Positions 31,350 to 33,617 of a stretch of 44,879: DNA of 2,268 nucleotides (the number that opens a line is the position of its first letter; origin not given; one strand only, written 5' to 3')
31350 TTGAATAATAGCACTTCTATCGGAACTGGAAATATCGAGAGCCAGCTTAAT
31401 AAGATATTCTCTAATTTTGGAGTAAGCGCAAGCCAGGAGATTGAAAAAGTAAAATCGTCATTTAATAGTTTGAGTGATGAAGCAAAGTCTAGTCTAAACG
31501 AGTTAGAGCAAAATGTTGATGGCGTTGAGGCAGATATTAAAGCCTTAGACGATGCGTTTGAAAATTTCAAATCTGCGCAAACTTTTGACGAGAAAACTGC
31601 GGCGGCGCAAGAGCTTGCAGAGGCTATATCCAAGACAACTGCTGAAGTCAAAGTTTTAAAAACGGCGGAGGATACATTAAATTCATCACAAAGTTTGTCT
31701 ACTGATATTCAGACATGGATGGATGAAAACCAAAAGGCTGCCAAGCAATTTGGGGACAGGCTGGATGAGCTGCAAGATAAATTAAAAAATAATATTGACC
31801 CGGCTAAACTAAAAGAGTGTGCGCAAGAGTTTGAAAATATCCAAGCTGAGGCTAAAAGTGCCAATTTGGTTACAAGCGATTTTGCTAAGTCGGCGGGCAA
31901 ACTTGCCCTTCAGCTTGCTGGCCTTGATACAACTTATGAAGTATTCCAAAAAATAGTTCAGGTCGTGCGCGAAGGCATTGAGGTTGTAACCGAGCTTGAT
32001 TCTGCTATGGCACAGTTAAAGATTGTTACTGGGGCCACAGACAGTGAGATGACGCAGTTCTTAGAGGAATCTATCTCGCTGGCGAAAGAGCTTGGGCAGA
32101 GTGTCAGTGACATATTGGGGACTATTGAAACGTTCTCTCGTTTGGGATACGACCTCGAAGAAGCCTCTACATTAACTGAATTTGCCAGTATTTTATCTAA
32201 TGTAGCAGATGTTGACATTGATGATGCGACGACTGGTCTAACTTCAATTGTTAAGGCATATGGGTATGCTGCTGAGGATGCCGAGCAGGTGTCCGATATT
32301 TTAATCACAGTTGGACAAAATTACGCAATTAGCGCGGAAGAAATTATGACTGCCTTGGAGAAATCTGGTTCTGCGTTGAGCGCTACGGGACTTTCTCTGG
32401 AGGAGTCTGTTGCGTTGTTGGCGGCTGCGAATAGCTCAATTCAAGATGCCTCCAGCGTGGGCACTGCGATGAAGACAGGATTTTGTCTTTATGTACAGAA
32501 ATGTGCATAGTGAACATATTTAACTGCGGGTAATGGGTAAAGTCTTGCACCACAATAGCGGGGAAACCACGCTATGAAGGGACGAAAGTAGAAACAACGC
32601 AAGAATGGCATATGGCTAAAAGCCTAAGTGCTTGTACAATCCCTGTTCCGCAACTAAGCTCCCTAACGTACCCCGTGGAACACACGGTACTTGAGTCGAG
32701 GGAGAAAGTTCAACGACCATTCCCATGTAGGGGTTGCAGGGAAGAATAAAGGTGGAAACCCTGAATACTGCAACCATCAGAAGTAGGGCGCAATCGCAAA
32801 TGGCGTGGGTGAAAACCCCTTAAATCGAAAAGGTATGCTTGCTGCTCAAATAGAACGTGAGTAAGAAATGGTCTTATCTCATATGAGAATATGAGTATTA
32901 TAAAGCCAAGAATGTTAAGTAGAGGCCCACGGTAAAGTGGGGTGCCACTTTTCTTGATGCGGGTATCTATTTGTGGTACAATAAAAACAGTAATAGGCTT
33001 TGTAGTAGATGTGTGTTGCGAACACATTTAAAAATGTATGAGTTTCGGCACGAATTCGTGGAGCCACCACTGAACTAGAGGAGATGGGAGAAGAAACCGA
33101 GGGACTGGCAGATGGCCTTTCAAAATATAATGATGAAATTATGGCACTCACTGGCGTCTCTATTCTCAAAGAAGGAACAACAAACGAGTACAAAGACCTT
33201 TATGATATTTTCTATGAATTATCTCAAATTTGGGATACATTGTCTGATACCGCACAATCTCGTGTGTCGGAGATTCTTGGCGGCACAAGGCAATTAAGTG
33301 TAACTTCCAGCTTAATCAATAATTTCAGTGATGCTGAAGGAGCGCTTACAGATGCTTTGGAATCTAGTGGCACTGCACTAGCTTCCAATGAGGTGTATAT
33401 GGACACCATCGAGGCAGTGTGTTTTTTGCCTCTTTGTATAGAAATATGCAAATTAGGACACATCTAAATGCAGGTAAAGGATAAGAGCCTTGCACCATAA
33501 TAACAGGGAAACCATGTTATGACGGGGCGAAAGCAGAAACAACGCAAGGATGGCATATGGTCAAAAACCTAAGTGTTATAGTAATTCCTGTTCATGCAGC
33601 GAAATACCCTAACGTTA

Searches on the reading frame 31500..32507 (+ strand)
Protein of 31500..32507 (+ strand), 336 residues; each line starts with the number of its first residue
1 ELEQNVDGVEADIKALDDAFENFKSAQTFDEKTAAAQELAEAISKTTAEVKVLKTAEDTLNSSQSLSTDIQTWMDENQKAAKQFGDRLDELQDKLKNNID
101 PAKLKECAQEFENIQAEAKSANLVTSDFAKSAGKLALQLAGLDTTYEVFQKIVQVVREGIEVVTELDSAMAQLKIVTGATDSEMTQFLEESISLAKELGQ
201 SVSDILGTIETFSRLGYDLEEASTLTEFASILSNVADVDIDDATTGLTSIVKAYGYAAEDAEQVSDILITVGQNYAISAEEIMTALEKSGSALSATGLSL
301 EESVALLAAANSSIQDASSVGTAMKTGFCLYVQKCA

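Call 24: search_dna_similar(query=window:31500-32507:+, collection=phages, mode=protein, max_rows=15)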
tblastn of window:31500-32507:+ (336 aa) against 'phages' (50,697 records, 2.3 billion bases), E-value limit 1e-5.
Records with a match: 112; places in all: 112; records where one place covers at least 80% of the query: 1.
Best place of each record, by identity: <60% 112.
By first word of the organism name: Bacillus 72; Lactococcus 22; Enterocloster 6; Bacteriophage 5; Brevibacillus 2; Geobacillus 2; Thomasclavelia 2; Microcystis 1.
By host as written in the record: Lactococcus lactis 17; Bacillus subtilis BEST7003 11; Bacillus cereus 10; - 8; Bacillus subtilis 7; Bacillus anthracis 7; Bacillus subtilis subsp. subtilis str. 168 6; Bacillus cereus ATCC 27348 4; and 21 more.
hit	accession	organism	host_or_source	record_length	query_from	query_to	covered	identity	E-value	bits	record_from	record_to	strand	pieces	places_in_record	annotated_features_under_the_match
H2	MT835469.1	Bacteriophage sp.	human fecal samples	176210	27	336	92%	32.1%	5e-27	117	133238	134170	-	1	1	record has no annotation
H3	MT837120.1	Bacteriophage sp.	human fecal samples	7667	83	333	75%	27.6%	5e-12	72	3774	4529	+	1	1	record has no annotation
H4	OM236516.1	Bacillus phage FADO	Bacillus subtilis BEST7003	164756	48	288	72%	27.5%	1e-10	69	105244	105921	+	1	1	tail length tape-measure protein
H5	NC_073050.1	Bacillus phage FADO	Bacillus subtilis BEST7003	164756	48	288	72%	27.5%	1e-10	69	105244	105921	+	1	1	tail length tape-measure protein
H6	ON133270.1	Bacillus phage 2S-4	Rosselomorea vietnamensis FJAT-46955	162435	48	288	72%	27.5%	1e-10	69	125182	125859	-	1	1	putative tape measure protein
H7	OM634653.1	Bacillus phage vB_BsuS_PJN02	Bacillus subtilis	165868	48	288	72%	27.5%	1e-10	69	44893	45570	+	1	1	hypothetical protein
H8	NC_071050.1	Bacillus phage vB_BsuS_PJN02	Bacillus subtilis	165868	48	288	72%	27.5%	1e-10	69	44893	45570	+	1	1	hypothetical protein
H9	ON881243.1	Bacillus phage PK-3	Bacillus sp.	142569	48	288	72%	27.5%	3e-10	67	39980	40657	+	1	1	tail tape measure protein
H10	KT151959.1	Brevibacillus phage Sundance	Brevibacillus laterosporus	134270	148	326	53%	35.0%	3e-17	89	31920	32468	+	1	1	lytic transglyclosylase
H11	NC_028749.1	Brevibacillus phage Sundance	Brevibacillus laterosporus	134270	148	326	53%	35.0%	3e-17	89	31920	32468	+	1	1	tail length tape measure protein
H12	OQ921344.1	Bacillus phage SPbetaL4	Bacillus subtilis BEST7003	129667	64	288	67%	25.7%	6e-15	82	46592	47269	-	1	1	hypothetical protein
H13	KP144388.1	Geobacillus virus E3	failed fermentation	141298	83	284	60%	28.2%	9e-11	69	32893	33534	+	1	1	putative tape measure protein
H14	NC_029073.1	Geobacillus virus E3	failed fermentation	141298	83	284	60%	28.2%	9e-11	69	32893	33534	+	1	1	tail length tape measure protein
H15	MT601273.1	Bacillus phage vB_BsuS-Goe12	Bacillus subtilis Delta6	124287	64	288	67%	25.2%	4e-15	82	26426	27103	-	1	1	yomI: putative transglycosylase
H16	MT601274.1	Bacillus phage vB_BsuS-Goe13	Bacillus subtilis Delta6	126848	64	288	67%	25.2%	4e-15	82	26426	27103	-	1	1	yomI: putative transglycosylase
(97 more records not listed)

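Call 32: get_annotated_region(hit=H2, flank=9000)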
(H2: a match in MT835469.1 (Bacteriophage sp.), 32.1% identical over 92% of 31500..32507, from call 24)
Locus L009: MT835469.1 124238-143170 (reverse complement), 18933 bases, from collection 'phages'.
description: UNVERIFIED: Bacteriophage sp. clone scaffold_0 genomic sequence.
organism: Bacteriophage sp. (NCBI taxid 38018)
taxonomy: Viruses
host: -; source: human fecal samples; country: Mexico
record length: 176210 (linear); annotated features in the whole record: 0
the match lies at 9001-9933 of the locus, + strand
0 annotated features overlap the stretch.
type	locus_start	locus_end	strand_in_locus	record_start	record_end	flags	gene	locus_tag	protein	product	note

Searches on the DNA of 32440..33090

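Call 114: search_rna_families(source=window, start=32440, end=33090, threshold=evalue, max_evalue=10)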
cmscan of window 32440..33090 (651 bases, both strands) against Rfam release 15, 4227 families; matches with E-value up to 10: 2.
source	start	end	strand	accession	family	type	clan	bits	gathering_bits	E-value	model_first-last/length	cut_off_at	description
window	32472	32895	+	RF00028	Intron_gpI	Intron;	-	27.5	50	5.8e-05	1-253/253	no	Group I catalytic intron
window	32815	32833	+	RF01072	TMV_UPD-PK3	Cis-reg;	-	12.6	34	2.7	1-31/31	no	Pseudoknot of upstream pseudoknot domain (UPD) of the 3'UTR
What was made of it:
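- On Group I intron (for 35879-40295): Sister intron 1 gives 27.5 bits, E 5.8e-5, below the gathering score of 50 (call 114).
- Sister intron 1 hits RF00028 at E 5.8e-5 (call 114).
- Tried and rejected: Only very short search spaces revealed intron 1 (call 114).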

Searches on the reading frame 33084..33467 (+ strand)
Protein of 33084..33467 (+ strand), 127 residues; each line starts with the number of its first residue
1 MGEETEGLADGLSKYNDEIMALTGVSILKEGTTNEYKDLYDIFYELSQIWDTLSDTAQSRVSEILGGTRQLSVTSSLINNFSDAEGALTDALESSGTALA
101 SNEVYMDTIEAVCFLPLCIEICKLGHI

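Call 21: search_protein_families(library=phrogs, proteins=[window:33084-33467:+], max_evalue=0.001)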
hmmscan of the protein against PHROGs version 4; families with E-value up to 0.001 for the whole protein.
window:33084-33467:+ (127 aa): 3 families
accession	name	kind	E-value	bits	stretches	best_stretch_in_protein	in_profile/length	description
phrog_4211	-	tail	4.8e-19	68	1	18-111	789-883/2625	tail length tape measure protein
phrog_14917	-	tail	4.5e-08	32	1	22-111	515-604/2249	tail length tape measure protein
phrog_34405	-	tail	7.5e-08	30.7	1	17-111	363-457/2675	tail length tape measure protein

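Call 23: search_protein_families(library=pfam, proteins=[window:33084-33467:+], max_evalue=0.01)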
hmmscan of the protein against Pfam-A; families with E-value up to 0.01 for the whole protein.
window:33084-33467:+ (127 aa): 0 families
